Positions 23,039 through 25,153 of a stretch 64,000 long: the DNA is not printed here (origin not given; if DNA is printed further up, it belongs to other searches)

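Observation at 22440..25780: Low-GC island carrying a fibronectin-III-repeat T9SS cargo gene whose sorting tail has a foreign flavour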

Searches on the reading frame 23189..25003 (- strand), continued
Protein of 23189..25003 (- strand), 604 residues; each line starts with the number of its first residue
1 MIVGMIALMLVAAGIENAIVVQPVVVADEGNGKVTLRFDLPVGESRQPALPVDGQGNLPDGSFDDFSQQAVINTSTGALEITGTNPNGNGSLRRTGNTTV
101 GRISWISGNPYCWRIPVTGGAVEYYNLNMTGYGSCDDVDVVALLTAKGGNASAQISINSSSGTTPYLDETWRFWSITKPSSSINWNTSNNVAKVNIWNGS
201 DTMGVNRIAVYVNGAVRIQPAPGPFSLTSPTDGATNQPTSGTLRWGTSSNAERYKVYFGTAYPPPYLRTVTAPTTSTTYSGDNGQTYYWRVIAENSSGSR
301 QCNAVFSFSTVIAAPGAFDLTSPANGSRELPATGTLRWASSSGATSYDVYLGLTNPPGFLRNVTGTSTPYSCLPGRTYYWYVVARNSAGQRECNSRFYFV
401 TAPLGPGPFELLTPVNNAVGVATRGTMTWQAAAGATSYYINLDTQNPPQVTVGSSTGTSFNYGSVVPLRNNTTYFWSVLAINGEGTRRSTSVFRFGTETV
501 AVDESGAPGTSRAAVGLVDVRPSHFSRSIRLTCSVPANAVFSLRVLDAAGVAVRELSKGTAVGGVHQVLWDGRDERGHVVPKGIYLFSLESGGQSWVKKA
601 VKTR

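Call 15: find_encoding_contigs(protein=P0002, flank=10000, max_places=5)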
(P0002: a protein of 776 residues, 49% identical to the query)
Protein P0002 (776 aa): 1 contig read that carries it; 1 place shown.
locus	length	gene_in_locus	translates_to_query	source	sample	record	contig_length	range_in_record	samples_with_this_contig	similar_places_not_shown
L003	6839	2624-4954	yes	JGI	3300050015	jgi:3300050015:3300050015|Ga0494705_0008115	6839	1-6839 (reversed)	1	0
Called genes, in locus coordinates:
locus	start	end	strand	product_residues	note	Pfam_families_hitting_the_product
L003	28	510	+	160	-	-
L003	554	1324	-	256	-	PF01975:SurE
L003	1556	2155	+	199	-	PF10543:ORF6N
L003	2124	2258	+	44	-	-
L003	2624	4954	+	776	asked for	PF00041:fn3 (faint), PF21910:GH85_C (faint), PF25788:Ig_Rha78A_N (faint), PF13860:FlgD_ig (weak)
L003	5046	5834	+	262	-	-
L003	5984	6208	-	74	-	-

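Call 29: search_protein_families(library=pfam, proteins=[L001:9059-9454:+], max_evalue=0.01)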
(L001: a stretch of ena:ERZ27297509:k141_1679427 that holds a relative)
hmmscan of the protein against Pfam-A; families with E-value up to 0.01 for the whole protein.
L001:9059-9454:+ (131 aa): 0 families

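Call 38: find_encoding_contigs(protein=P0007, flank=10000, max_places=4)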
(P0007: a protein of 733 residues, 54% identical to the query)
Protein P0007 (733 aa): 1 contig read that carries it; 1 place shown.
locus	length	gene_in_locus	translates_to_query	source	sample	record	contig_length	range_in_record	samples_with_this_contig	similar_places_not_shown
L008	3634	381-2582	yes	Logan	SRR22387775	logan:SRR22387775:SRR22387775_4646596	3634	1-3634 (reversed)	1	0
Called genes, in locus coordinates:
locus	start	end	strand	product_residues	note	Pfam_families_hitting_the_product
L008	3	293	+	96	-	?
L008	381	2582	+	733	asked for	PF24684:Vgb_lyase (faint), PF13860:FlgD_ig (faint), PF19190:BACON_2 (weak), PF05096:Glu_cyclase_2 (weak), PF21959:DUF6923 (weak), PF18962:Por_Secre_tail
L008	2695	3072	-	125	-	PF13650:Asp_protease_2, PF13975:gag-asp_proteas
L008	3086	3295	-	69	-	-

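Call 80: search_protein_families(library=phrogs, proteins=[window:23189-25003:-], max_evalue=0.01)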
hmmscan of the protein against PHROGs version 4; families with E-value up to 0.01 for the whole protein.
window:23189-25003:- (604 aa): 1 family
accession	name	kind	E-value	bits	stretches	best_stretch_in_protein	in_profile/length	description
phrog_7440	-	tail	0.0019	18.2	0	333-390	267-323/354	major tail protein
